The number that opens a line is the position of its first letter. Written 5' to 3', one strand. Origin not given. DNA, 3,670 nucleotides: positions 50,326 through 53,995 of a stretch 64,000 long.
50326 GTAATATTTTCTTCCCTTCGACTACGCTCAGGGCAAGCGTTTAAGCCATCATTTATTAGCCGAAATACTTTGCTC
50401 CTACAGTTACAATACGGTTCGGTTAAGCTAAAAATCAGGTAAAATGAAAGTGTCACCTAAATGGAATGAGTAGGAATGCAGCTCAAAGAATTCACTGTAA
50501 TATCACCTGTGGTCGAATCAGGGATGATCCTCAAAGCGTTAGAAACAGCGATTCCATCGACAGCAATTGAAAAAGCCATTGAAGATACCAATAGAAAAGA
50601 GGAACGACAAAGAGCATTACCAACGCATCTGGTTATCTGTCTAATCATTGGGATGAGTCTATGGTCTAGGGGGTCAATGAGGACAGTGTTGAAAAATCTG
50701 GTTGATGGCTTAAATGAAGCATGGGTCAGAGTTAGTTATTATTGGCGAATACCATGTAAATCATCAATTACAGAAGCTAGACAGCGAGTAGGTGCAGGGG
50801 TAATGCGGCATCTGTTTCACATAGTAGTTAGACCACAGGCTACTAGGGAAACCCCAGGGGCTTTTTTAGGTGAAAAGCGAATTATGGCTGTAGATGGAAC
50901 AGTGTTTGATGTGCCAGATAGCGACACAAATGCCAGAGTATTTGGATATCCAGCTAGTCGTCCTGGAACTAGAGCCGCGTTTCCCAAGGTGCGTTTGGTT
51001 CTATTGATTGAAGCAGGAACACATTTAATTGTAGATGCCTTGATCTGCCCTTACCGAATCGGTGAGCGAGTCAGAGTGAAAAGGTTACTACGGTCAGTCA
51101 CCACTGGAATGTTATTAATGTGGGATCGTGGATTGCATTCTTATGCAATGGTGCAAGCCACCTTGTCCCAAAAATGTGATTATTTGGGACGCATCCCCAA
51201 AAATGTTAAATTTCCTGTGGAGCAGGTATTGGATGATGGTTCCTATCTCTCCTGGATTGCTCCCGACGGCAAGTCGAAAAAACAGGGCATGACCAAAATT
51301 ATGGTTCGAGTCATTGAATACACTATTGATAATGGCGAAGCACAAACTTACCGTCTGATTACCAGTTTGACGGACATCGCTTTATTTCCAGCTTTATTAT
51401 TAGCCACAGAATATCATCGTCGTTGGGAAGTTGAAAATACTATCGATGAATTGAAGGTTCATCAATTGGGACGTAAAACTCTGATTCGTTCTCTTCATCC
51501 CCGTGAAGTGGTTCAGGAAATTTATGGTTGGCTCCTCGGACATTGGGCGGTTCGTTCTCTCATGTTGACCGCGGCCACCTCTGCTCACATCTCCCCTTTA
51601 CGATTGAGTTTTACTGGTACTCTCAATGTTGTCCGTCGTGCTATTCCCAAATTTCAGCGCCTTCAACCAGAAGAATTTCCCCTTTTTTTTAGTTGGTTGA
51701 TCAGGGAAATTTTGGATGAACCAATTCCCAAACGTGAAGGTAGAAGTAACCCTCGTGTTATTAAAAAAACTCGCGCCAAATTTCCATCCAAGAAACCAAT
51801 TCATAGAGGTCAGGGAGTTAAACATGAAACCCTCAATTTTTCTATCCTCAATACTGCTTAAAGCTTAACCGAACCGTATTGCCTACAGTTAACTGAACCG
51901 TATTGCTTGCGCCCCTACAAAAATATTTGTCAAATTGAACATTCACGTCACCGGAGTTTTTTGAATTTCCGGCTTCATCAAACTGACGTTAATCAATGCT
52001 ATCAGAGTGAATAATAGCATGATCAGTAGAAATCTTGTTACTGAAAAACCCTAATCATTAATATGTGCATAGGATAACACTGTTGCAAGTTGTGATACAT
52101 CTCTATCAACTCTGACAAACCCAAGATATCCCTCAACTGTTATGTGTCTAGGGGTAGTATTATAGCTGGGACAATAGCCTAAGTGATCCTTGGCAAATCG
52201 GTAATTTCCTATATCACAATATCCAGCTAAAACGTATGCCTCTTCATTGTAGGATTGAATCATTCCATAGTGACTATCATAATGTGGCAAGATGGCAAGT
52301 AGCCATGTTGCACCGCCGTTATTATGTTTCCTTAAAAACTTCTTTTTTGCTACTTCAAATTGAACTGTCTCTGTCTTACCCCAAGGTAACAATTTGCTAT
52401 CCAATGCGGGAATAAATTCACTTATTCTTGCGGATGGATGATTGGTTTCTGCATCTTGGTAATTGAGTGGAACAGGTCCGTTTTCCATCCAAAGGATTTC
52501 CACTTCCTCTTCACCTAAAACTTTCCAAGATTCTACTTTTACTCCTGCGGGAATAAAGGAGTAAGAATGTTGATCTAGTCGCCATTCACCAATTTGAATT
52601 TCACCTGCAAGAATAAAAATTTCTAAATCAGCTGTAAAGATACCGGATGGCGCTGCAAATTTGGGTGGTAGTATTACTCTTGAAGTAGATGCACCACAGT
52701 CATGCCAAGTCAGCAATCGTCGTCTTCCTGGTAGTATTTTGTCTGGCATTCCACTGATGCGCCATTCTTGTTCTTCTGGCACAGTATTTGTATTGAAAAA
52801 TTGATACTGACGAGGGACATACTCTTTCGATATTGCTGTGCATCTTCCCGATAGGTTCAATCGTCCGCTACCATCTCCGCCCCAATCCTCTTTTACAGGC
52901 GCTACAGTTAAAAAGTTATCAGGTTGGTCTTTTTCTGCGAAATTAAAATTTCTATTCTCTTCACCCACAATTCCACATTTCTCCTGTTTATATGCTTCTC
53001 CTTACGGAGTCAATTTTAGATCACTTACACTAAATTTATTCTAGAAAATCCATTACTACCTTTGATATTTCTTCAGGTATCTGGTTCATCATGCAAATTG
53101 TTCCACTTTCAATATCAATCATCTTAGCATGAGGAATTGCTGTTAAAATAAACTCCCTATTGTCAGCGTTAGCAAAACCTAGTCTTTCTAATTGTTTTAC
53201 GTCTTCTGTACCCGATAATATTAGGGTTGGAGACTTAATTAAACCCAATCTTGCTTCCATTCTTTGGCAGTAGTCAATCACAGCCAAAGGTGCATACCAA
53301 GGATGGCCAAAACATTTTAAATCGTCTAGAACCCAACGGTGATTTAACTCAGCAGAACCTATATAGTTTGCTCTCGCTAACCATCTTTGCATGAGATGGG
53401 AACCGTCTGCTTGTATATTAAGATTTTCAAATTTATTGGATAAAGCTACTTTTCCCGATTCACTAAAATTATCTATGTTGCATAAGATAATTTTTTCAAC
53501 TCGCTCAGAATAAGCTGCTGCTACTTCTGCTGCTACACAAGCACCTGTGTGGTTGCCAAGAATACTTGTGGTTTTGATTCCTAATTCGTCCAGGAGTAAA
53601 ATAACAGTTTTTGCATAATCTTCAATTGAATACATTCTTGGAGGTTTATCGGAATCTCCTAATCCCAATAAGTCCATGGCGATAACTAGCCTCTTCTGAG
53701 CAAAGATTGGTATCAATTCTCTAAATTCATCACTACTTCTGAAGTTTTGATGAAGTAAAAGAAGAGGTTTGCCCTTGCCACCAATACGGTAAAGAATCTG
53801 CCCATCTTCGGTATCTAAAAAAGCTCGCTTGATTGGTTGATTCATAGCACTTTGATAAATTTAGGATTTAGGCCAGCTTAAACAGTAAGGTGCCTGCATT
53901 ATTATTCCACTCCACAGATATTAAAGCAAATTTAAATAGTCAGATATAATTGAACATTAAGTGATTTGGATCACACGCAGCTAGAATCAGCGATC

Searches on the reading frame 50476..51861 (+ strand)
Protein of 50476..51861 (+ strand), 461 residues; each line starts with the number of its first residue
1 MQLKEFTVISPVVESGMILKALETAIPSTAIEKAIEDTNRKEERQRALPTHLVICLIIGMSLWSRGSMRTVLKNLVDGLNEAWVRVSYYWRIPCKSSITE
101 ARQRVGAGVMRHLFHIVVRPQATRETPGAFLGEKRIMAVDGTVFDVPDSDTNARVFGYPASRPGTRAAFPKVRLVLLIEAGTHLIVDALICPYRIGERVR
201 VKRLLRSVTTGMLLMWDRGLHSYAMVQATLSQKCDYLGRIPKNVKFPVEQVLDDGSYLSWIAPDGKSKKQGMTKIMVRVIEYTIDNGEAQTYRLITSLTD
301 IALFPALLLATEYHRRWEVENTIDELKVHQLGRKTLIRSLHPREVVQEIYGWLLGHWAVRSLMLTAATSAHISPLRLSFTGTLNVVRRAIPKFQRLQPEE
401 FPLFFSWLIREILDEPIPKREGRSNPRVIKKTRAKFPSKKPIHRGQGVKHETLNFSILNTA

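Call 67: search_protein_families(library=pfam, proteins=[window:50476-51861:+], max_evalue=0.00001)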
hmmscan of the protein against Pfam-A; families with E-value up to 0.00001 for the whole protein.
window:50476-51861:+ (461 aa): 2 families
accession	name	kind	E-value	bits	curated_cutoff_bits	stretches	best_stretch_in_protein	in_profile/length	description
PF13006.12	Nterm_IS4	-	5.5e-21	75.1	25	1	19-114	4-94/95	Insertion element 4 transposase N-terminal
PF01609.27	DDE_Tnp_1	-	1.5e-15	58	23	1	133-337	3-181/200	Transposase DDE domain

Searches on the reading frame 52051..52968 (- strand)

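Call 47: search_protein_families(library=pfam, proteins=[window:52051-52968:-], max_evalue=0.01)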
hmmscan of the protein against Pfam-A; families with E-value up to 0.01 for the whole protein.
window:52051-52968:- (305 aa): 1 family
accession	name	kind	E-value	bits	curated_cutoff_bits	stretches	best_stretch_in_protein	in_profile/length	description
PF14499.12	DUF4437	-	1e-70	238.2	24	1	60-292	2-248/250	Domain of unknown function (DUF4437)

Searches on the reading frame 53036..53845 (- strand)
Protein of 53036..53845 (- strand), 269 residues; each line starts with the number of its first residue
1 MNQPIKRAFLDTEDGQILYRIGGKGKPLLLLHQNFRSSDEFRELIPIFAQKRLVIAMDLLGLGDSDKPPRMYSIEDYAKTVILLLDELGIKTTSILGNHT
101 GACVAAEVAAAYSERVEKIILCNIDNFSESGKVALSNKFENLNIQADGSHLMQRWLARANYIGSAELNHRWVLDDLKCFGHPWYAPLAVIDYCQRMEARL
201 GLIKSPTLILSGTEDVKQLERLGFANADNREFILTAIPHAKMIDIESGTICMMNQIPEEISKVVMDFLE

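Call 47: search_protein_families(library=pfam, proteins=[window:53036-53845:-], max_evalue=0.01)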
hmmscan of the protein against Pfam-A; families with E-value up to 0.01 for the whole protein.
window:53036-53845:- (269 aa): 4 families
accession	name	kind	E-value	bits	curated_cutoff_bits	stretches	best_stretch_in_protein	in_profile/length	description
PF00561.26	Abhydrolase_1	-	6.1e-16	59.2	25.8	1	26-131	1-110/245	alpha/beta hydrolase fold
PF12146.15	Hydrolase_4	-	2.8e-06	27.2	27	1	37-215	16-202/239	Serine aminopeptidase, S33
PF03096.20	Ndr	-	3.4e-06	26.5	23.3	1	71-148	79-156/283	Ndr family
PF12697.13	Abhydrolase_6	-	0.0016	19.5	26.3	1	40-188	13-135/217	Alpha/beta hydrolase family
